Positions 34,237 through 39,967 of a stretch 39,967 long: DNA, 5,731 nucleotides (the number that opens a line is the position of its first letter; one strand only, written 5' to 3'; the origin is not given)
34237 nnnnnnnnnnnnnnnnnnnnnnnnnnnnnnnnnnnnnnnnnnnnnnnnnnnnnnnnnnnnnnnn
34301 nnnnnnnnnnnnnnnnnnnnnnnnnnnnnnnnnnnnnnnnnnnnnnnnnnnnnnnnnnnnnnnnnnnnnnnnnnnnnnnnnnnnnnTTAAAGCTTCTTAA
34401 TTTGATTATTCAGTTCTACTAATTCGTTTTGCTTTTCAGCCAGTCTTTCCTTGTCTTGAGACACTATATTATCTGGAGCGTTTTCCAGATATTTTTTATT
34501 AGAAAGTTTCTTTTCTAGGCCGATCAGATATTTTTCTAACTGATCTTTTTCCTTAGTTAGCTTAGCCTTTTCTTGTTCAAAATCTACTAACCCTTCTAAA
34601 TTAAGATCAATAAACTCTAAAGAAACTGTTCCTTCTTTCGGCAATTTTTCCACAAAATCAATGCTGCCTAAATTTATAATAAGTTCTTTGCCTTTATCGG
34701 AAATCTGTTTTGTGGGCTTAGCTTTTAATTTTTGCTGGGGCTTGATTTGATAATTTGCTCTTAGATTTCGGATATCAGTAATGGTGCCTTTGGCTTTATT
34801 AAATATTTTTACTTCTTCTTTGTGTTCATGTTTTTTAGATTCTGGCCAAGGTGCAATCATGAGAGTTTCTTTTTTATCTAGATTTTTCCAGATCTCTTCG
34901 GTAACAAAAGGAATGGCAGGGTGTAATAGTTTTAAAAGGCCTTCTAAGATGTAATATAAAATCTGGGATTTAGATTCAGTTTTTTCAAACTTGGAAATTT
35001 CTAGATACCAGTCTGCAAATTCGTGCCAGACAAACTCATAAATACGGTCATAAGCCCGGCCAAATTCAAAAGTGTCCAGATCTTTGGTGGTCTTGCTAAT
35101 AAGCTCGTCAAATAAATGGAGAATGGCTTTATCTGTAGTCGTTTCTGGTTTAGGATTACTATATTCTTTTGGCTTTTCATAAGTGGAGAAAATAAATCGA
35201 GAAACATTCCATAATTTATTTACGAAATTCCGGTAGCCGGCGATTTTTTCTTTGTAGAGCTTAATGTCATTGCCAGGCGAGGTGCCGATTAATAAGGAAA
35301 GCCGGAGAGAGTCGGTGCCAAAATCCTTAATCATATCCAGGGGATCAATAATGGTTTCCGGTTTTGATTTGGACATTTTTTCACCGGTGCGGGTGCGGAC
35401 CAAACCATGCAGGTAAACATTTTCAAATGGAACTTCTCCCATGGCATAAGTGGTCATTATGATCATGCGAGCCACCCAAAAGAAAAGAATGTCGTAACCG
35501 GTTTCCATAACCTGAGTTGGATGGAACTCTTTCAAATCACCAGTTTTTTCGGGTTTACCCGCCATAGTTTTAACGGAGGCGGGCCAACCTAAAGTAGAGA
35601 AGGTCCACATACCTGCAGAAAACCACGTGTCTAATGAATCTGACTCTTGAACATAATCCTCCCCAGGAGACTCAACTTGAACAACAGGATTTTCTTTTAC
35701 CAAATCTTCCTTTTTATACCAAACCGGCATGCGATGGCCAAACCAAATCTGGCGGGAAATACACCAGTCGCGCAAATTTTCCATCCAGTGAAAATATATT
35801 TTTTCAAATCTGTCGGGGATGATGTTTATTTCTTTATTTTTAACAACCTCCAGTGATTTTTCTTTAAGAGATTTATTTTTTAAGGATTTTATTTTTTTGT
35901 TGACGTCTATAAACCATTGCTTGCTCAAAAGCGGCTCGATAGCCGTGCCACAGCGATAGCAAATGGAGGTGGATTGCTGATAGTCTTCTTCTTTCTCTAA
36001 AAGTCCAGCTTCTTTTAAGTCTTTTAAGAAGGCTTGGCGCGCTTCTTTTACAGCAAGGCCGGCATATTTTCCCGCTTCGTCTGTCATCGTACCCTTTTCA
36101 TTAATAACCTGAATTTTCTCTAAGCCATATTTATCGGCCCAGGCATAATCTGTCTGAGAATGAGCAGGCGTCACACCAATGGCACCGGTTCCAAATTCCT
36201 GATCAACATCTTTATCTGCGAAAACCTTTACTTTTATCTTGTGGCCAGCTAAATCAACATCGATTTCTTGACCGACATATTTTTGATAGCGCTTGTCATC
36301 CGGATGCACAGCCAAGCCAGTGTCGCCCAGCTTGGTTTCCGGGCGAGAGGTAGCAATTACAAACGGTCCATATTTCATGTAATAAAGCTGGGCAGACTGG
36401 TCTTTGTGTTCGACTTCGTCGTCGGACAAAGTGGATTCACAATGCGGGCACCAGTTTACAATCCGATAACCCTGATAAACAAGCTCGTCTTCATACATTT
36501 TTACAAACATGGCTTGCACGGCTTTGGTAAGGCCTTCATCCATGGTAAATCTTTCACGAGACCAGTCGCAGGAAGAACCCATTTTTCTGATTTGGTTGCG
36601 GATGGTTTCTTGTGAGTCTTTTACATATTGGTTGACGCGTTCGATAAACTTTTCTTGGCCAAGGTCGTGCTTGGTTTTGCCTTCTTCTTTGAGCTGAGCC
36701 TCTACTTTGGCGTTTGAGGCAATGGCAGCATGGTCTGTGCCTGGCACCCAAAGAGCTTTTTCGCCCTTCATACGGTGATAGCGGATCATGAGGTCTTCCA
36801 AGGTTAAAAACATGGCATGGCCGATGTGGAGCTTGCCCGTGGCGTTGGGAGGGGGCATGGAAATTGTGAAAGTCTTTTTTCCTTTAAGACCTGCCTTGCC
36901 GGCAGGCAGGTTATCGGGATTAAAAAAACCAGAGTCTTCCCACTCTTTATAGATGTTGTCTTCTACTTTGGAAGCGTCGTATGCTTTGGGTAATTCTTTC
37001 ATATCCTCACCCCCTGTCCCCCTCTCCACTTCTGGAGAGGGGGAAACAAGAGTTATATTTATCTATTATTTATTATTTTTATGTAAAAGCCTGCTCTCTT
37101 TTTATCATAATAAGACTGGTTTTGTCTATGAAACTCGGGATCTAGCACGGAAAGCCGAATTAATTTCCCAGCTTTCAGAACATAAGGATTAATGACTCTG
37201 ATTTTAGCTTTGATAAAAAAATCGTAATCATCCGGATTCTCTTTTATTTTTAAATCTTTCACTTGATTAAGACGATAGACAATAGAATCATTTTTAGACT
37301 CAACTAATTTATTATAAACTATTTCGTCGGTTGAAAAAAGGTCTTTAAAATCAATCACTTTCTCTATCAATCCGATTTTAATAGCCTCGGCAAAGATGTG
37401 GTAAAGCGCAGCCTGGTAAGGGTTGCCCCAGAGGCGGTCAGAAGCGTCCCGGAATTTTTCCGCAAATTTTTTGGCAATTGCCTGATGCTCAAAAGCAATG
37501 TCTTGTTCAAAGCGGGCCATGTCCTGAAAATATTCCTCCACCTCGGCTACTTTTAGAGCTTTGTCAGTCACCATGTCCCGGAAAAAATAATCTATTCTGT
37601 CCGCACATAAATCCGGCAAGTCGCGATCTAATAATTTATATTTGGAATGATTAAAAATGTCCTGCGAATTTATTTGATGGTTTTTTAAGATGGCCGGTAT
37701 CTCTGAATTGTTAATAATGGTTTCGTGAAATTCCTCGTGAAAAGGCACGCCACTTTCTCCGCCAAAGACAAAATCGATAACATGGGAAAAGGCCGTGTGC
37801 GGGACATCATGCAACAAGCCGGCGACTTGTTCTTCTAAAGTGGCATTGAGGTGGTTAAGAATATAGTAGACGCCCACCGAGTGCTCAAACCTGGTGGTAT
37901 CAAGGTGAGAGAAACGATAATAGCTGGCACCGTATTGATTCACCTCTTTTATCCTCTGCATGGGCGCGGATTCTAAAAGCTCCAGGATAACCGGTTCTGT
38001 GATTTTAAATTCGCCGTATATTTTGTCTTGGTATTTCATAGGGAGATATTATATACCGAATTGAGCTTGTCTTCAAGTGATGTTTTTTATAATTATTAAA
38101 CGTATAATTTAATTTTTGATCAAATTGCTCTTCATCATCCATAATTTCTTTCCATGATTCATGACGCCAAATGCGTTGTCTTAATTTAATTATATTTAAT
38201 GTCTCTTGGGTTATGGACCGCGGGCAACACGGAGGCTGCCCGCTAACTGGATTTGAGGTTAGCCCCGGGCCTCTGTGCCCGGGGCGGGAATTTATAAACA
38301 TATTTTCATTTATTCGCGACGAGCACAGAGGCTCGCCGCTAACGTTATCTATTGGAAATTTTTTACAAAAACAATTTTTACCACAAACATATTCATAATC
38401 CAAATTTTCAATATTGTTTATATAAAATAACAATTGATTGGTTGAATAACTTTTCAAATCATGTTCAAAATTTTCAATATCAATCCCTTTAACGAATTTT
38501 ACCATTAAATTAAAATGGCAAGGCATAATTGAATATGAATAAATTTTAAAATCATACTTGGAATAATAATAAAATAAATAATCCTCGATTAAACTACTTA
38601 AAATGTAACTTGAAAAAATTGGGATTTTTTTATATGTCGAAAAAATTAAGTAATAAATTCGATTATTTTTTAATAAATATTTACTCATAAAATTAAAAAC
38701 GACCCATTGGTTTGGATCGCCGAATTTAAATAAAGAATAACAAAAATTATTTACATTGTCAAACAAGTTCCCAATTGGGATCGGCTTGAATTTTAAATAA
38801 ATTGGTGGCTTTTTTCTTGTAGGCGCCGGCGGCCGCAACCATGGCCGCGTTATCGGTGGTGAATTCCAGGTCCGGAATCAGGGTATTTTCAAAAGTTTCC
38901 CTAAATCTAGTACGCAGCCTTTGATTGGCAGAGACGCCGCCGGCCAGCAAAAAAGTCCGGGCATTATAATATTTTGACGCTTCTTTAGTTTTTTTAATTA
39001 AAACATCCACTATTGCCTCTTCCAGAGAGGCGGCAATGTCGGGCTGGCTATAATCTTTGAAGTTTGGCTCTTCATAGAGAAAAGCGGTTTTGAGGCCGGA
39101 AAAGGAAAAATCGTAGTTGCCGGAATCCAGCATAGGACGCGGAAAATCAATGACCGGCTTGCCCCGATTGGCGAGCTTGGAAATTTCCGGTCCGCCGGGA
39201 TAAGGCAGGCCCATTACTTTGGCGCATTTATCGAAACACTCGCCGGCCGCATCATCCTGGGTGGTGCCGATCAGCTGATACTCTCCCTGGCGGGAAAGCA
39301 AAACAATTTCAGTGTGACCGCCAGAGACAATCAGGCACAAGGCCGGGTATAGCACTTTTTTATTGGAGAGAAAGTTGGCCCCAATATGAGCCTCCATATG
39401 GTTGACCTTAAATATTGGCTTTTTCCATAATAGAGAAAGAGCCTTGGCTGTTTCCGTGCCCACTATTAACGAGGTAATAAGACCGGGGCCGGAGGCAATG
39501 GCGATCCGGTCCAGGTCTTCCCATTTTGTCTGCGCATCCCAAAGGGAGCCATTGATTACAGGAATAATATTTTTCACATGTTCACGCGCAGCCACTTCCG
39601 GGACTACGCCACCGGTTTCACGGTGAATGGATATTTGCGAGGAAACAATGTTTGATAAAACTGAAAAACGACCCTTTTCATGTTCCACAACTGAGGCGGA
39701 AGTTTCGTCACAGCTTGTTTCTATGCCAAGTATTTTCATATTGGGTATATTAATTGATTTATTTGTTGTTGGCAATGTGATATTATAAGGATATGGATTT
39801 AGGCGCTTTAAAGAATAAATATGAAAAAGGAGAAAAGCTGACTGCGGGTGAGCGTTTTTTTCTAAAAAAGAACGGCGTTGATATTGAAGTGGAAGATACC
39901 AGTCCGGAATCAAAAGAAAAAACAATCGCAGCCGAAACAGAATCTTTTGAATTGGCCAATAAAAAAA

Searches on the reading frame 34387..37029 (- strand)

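Call 57: search_protein_families(library=pfam, proteins=[window:34387-37029:-], max_evalue=0.01)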
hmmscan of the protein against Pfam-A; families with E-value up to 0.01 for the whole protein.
window:34387-37029:- (880 aa): 5 families
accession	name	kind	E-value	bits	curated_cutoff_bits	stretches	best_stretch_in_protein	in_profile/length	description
PF00133.28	tRNA-synt_1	-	2.4e-124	415.7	22.7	2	26-441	2-250/414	tRNA synthetases class I (I, L, M and V)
PF08264.19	Anticodon_1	-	2.5e-38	131.7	25.1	1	633-770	1-146/148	Anticodon-binding domain of tRNA ligase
PF09334.17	tRNA-synt_1g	-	4e-21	75.7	20.1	2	56-208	3-137/391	tRNA synthetases class I (M)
PF10458.14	Val_tRNA-synt_C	-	4.1e-09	37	25.9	1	816-880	1-65/66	Valyl tRNA synthetase tRNA binding arm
PF13603.12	tRNA-synt_1_2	-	2.3e-07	30.9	25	1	265-317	96-148/185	Leucyl-tRNA synthetase, editing domain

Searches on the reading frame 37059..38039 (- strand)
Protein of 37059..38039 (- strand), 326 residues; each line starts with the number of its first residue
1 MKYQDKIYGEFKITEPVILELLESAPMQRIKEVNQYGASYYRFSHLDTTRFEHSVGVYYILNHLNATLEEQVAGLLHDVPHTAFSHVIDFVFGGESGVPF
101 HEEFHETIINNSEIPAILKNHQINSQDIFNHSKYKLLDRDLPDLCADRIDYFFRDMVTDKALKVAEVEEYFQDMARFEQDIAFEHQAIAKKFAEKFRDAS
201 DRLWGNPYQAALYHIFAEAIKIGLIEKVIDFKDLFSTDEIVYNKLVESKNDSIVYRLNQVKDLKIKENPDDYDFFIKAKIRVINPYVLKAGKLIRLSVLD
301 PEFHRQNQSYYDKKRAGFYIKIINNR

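Call 57: search_protein_families(library=pfam, proteins=[window:37059-38039:-], max_evalue=0.01)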
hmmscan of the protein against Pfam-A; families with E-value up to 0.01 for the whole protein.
window:37059-38039:- (326 aa): 1 family
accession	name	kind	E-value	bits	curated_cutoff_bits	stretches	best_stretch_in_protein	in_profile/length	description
PF01966.28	HD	-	1.1e-07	32.6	22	1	50-152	1-113/116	HD domain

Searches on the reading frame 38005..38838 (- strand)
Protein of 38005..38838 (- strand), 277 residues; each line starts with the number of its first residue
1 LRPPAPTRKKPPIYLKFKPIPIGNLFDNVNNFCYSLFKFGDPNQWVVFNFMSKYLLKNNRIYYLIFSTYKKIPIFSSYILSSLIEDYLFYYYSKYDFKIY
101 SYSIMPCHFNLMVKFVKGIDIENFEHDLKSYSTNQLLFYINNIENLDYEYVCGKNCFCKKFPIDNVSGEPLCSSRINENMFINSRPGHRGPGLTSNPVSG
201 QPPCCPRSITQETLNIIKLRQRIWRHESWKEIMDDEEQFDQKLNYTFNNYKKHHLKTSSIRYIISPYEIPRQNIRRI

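Call 57: search_protein_families(library=pfam, proteins=[window:38005-38838:-], max_evalue=0.01)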
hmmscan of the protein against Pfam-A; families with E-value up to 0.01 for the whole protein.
window:38005-38838:- (277 aa): 1 family
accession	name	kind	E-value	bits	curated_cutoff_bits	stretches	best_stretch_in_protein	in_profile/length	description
PF01797.21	Y1_Tnp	-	1.3e-05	25.7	23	1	61-169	6-109/121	Transposase IS200 like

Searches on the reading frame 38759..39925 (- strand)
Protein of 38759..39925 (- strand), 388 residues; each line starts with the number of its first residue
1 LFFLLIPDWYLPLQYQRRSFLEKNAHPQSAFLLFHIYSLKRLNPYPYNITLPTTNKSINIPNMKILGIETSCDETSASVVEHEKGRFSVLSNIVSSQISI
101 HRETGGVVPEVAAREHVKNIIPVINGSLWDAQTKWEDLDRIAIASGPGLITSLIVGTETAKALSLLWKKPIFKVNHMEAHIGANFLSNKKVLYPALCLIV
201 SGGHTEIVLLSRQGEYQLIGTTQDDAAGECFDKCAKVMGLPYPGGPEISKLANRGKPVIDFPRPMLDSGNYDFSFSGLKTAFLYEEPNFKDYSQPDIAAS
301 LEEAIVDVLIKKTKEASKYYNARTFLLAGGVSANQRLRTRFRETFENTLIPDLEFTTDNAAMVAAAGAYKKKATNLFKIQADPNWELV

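Call 57: search_protein_families(library=pfam, proteins=[window:38759-39925:-], max_evalue=0.01)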
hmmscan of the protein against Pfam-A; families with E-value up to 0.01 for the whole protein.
window:38759-39925:- (388 aa): 3 families
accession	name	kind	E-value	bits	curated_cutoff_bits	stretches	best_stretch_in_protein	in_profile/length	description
PF00814.31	TsaD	-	1.5e-92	310.5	24.8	1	89-364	2-263/264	tRNA N6-adenosine threonylcarbamoyltransferase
PF02543.21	Carbam_trans_N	-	9.7e-06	25.7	24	1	273-350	248-331/346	Carbamoyltransferase N-terminus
PF22521.2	HypF_C_2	-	0.00058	20.1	27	1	291-347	163-219/241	Carbamoyltransferase, Kae1-like Domain, second subdomain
